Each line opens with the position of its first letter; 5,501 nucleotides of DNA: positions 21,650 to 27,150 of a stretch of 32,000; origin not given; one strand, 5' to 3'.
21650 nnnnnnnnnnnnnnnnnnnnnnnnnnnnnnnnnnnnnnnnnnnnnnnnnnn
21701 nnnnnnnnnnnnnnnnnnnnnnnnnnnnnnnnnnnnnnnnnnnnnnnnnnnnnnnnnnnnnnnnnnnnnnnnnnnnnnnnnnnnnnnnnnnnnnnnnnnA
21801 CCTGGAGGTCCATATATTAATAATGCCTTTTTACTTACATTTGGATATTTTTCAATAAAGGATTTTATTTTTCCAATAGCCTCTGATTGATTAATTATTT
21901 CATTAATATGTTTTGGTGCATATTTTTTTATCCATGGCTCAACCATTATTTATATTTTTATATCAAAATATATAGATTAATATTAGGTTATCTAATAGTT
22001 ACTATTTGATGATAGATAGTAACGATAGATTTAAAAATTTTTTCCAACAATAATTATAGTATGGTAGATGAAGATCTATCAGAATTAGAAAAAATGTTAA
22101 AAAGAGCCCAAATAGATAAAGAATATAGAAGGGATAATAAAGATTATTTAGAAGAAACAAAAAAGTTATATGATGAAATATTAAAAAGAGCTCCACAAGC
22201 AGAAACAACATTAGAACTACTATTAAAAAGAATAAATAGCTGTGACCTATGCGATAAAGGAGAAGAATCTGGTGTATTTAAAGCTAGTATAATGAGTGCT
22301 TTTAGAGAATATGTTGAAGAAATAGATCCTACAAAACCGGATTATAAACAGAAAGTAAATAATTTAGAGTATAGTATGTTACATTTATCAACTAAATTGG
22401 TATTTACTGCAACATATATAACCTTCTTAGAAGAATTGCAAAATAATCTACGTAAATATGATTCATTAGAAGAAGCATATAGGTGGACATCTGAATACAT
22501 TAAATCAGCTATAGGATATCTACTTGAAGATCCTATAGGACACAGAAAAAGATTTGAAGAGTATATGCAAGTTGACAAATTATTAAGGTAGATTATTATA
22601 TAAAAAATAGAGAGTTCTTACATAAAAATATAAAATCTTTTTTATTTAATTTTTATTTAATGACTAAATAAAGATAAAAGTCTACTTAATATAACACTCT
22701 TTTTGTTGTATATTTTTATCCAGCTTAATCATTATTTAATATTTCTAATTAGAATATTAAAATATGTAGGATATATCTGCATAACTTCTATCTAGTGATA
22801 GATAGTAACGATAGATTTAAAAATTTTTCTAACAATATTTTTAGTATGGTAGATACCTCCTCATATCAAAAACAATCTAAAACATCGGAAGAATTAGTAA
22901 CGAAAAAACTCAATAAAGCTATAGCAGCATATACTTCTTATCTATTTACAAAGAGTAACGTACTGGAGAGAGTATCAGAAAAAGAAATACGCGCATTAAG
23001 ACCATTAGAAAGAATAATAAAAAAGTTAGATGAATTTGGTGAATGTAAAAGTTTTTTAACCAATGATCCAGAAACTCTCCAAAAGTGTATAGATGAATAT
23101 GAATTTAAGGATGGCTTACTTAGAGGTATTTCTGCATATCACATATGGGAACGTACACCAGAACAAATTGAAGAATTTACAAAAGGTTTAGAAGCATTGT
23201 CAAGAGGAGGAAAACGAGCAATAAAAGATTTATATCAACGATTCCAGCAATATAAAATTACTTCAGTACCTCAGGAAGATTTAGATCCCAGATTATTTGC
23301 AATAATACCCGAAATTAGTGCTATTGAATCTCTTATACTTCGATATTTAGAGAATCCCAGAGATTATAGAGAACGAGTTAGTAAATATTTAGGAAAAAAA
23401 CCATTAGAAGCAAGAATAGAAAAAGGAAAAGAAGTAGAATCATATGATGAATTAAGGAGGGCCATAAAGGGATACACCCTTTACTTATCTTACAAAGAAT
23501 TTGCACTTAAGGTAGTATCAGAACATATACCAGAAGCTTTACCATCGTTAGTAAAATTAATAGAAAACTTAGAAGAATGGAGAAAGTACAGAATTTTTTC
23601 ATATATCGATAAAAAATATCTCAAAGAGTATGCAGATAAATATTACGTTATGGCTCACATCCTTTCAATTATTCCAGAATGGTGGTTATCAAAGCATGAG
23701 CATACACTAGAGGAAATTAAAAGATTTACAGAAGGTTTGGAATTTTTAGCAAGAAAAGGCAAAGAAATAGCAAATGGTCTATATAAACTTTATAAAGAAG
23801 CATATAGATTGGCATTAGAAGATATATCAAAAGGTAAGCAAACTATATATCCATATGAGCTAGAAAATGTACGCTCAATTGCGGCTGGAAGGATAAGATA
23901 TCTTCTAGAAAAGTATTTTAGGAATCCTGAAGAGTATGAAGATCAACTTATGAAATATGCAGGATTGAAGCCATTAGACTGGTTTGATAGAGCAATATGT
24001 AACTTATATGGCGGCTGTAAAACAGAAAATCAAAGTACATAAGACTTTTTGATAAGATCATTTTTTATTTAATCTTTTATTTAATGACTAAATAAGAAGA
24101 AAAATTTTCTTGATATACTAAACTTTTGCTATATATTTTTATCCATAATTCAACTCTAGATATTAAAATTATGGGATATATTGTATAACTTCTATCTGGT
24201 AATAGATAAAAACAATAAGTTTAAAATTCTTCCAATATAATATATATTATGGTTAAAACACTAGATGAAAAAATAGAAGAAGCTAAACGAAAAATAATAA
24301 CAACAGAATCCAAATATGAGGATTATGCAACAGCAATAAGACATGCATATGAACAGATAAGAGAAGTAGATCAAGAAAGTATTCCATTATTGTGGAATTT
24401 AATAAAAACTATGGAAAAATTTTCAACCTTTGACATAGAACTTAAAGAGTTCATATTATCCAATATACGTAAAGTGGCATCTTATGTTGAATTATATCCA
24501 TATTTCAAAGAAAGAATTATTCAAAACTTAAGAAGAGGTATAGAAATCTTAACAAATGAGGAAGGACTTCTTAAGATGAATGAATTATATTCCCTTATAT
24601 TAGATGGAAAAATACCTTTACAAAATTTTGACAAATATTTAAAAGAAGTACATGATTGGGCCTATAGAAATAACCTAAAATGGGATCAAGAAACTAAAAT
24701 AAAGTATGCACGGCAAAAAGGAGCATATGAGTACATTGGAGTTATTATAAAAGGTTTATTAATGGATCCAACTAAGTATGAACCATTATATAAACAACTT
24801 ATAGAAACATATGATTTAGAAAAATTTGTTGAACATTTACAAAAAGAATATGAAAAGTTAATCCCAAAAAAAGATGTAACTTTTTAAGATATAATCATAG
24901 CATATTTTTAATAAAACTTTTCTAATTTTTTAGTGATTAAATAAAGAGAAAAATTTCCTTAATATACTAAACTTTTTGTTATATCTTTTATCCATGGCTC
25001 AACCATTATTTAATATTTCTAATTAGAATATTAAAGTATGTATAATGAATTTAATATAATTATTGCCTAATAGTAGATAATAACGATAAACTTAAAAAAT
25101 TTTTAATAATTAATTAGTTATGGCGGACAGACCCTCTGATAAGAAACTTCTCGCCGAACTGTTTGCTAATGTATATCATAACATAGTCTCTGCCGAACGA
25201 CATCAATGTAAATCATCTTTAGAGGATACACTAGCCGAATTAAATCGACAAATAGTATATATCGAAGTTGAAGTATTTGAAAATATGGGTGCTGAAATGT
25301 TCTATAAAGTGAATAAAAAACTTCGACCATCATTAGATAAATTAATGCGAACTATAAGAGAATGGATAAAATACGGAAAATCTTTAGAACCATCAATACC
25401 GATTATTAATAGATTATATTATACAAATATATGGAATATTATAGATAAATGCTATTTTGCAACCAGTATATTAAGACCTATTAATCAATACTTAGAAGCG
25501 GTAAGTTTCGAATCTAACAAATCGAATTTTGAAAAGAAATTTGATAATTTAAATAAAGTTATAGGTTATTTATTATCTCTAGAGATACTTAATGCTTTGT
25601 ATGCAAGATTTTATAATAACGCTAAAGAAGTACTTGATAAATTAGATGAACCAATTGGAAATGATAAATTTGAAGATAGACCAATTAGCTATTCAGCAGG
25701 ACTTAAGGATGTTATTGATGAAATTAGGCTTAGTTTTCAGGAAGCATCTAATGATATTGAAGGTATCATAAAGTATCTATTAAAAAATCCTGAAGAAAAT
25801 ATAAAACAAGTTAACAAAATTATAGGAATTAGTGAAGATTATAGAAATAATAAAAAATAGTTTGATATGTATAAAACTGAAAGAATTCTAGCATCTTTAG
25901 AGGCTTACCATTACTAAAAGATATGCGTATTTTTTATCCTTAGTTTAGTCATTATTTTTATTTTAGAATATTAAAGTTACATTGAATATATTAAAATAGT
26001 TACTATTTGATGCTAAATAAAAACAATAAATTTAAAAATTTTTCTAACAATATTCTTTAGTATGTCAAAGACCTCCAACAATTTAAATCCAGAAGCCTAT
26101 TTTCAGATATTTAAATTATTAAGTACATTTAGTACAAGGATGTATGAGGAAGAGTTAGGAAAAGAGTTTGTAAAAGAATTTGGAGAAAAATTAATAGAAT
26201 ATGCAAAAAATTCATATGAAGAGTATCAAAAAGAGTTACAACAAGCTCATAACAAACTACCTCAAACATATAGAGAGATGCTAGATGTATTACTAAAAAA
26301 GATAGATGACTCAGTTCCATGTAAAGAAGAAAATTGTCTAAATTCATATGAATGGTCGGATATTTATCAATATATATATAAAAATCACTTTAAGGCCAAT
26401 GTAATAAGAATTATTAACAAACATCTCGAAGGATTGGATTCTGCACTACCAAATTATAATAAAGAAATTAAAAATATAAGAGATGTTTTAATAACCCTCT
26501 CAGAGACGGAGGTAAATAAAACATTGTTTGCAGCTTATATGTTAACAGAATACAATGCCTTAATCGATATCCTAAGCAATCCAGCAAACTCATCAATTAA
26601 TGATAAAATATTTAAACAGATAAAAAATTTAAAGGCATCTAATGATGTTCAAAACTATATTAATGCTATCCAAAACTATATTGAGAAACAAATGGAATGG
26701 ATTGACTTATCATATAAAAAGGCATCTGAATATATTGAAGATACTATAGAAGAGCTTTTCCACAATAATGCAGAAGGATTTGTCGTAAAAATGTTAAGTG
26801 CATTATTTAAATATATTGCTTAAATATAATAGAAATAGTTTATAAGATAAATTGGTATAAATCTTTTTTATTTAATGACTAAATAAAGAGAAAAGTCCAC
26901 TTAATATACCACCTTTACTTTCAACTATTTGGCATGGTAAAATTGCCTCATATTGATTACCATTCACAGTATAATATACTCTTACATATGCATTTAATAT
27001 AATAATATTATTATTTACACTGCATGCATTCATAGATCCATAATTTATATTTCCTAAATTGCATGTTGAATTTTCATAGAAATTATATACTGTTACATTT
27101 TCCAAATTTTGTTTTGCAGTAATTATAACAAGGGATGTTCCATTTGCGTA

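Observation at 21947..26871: Tandem array of five rapidly diverged paralogous genes (six modules), each with its own conserved promoter and 3' cassette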

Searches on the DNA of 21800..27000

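Call 66: search_rna_families(source=window, start=21800, end=27000, threshold=evalue, max_evalue=1)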
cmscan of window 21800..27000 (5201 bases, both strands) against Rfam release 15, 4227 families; matches with E-value up to 1: 0.
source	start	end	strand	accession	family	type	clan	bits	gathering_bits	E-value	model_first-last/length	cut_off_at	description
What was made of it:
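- On Integron: The spacers have no Rfam match (call 66).
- Tried and rejected: Rfam on the array gave no match (call 66).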

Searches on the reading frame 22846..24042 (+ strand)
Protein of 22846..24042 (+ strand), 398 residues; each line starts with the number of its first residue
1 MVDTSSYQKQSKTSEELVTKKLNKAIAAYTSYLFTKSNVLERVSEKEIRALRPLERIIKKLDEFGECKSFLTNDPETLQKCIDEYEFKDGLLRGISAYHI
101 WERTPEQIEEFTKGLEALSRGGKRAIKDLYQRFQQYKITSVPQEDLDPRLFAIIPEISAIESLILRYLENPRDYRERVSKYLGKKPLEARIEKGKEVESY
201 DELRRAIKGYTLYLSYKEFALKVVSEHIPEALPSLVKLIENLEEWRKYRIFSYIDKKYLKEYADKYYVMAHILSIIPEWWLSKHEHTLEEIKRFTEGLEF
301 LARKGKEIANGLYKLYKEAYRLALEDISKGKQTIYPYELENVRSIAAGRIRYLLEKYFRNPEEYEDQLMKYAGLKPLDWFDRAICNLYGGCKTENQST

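Call 5: search_protein_families(library=pfam, proteins=[window:22846-24042:+], max_evalue=1)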
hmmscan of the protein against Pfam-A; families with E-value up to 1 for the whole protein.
window:22846-24042:+ (398 aa): 0 families

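Call 9: find_homologous_proteins(query=window:22846-24042:+, max_evalue=0.01)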
Query window:22846-24042:+ (398 aa): 47 proteins with E <= 0.01 among 6935 candidates.
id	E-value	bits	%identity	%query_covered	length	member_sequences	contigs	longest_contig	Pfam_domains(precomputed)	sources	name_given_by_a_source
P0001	2.1e-254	861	98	100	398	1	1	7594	-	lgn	-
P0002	1.1e-238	810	99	95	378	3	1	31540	-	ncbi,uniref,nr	ncbi:hypothetical protein DDW05_00805 [Candidatus Nanobsidianus stetteri]|uniref:Uncharacterized pro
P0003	1.7e-217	740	86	100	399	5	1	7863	-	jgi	jgi:hypothetical protein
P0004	1.8e-169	582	72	94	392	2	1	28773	-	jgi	jgi:hypothetical protein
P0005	2.6e-169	581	68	99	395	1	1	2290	-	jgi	jgi:hypothetical protein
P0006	2.5e-152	525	64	99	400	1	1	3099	-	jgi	jgi:DNA repair exonuclease SbcCD ATPase subunit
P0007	1.6e-151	523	66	94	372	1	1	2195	-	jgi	-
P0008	8.5e-149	514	62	98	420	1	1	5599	-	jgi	-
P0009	4.9e-145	501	61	99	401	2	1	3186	-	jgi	jgi:hypothetical protein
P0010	5.6e-140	485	60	99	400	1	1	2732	-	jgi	jgi:hypothetical protein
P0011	2.4e-139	483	60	99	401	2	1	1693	-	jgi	jgi:hypothetical protein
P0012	3.5e-135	469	59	94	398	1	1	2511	-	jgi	jgi:hypothetical protein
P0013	8.2e-135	468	64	90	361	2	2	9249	-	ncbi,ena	ncbi:MAG: hypothetical protein ACO2OX_03670 [Candidatus Nanopusillus sp.]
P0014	4.5e-133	462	57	100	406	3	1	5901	-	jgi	jgi:hypothetical protein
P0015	6.9e-133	461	59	93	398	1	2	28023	-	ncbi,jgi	jgi:hypothetical protein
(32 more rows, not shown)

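Call 27: search_solved_structures(query=A1, max_evalue=10)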
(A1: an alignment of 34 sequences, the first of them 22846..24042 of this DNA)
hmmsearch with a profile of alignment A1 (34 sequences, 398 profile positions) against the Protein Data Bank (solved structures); distinct sequences matched with E-value up to 10: 9.
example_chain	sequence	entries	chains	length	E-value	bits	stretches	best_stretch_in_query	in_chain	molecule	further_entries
5zvm_A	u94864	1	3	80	0.18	14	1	18-74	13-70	Spike glycoprotein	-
2bez_C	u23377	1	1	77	0.22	13.7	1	20-74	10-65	Spike glycoprotein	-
8h12_A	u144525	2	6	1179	0.37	13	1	18-91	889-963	Spike glycoprotein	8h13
1wyy_A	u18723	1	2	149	0.39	12.9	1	18-76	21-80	E2 Glycoprotein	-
8h14_A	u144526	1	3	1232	0.39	12.9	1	18-91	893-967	Spike glycoprotein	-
5xtb_J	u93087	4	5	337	0.57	12.4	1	194-254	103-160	NADH dehydrogenase [ubiquinone] 1 alpha subcomplex subunit 9, mitochondrial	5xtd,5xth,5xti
9ti4_J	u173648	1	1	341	0.58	12.3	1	194-254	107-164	NADH dehydrogenase [ubiquinone] 1 alpha subcomplex subunit 9, mitochondrial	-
3f14_A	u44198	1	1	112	0.65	12.2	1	52-102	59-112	uncharacterized NTF2-like protein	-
9cwt_J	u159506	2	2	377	0.67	12.1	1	194-254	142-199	NADH dehydrogenase [ubiquinone] 1 alpha subcomplex subunit 9, mitochondrial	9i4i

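Call 36: predict_structure(alignment_id=A1)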
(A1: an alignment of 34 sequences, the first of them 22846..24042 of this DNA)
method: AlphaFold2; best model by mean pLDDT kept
length: 398 residues; sequences in the alignment: 34
mean_pLDDT: 80.6   pTM: 0.81
mean pLDDT of the five models: 80.6, 80.2, 80.0, 79.5, 77.5
residues with pLDDT >= 90: 151; 70-90: 177; 50-70: 26; < 50: 44
segments of 3 or more residues with pLDDT < 50: 1-10, 177-180, 182-198, 389-398
pLDDT, mean of each block of 10 residues (from residue 1): 41 77 95 94 86 92 89 92 97 90 84 88 85 93 86 84 88 51 36 41 85 95 93 96 82 75 90 91 86 93 88 86 82 77 83 87 83 67 53 37
secondary structure, 60 per line:
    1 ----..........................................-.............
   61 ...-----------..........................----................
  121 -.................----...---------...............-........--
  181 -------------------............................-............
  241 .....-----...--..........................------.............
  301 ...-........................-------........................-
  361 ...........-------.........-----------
elements in order: H5-46 H48-63 H75-100 H105-120 H122-138 H155-169 H171-178 H200-227 H229-245 H256-281 H288-303 H305-328 H336-359 H361-371 H379-387

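Call 48: search_protein_families(library=padloc, proteins=[window:22846-24042:+], max_evalue=1)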
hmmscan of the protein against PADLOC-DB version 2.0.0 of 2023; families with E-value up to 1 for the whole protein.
window:22846-24042:+ (398 aa): 0 families

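Call 49: search_protein_families(library=phrogs, proteins=[window:22846-24042:+], max_evalue=1)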
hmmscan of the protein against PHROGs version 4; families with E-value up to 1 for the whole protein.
window:22846-24042:+ (398 aa): 3 families
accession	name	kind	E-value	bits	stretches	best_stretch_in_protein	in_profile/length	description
phrog_17789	-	unknown function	0.089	13.8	0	213-261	109-158/173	-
phrog_17953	-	unknown function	0.15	13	1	73-113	24-64/88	-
phrog_28994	-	unknown function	0.28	12.5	0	241-331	42-123/126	-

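Call 73: fold_search(model_id=the predicted structure, library=pdb)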
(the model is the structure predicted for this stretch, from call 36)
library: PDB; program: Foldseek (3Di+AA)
matches with E <= 10: 419; with E <= 0.001: 0
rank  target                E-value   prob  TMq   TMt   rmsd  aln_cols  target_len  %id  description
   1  8ugc_A                5.6e-02  0.51  0.17  0.18  20.5       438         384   11  FD15: Flat repeat helix-turn-helix-turn protein (released 2023-12-27)
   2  5v54_B                9.5e-02  0.18  0.11  0.11  26.3       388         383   13  Crystal structure of 5-HT1B receptor in complex with methiothepin (released 2018-02-07)
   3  5uen_A                9.8e-02  0.14  0.10  0.10  28.4       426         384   12  Crystal structure of the human adenosine A1 receptor A1AR-bRIL in complex with the covalent antagonist DU172 at 3.2A r (released 2017-03-01)
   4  7uni_D                1.2e-01  0.69  0.18  0.26  18.4       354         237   13  De novo designed chlorophyll dimer protein with Zn pheophorbide a methyl ester, SP2-ZnPPaM (released 2023-04-19)
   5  6wh4_A                1.3e-01  0.14  0.11  0.12  29.4       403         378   13  Crystal structure of HTR2A with inverse agonist (released 2020-09-23)
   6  7upp_A                1.5e-01  0.16  0.12  0.13  19.2       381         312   12  Crystal structure of designed heterotrimeric assembly DHT03_2arm_A21/B21/C long (released 2022-12-14)
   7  4mlb_C                1.7e-01  0.41  0.20  0.18  17.8       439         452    9  Reverse polarity of binding pocket suggests different function of a MOP superfamily transporter from Pyrococcus furios (released 2013-09-25)
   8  6gwh                  1.9e-01  0.41  0.20  0.19  17.4       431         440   10  Outward-facing conformation of a multidrug resistance MATE family transporter of the MOP superfamily. (released 2019-06-05)
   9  5yck                  2.4e-01  0.30  0.19  0.17  18.9       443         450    9  Crystal structure of a MATE family protein derived from Camelina sativa at 2.3 angstrom (released 2017-09-27)
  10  6a93_A                2.5e-01  0.12  0.11  0.12  28.0       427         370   10  Crystal structure of 5-HT2AR in complex with risperidone (released 2019-02-13)
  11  9r1g_A                2.6e-01  0.25  0.19  0.17  22.1       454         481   10  Cryo-EM structure of human MATE1 (released 2025-11-05)
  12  5uen_B                2.6e-01  0.10  0.10  0.11  26.4       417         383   12  Crystal structure of the human adenosine A1 receptor A1AR-bRIL in complex with the covalent antagonist DU172 at 3.2A r (released 2017-03-01)
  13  6e8j                  2.8e-01  0.11  0.13  0.11  24.3       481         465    9  Crystal Structure of A Bacterial Homolog to Human Lysosomal Transporter, Spinster, in Inward-facing And Occupied Conform (released 2019-08-14)
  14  7unh_A                2.9e-01  0.47  0.16  0.24  18.7       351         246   15  De novo designed chlorophyll dimer protein in apo state, SP2 (released 2023-04-19)
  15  8fbi                  3.2e-01  0.51  0.19  0.24  17.1       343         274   14  Improving the secretion of designed protein assemblies through negative design of cryptic transmembrane domains (released 2023-03-22)
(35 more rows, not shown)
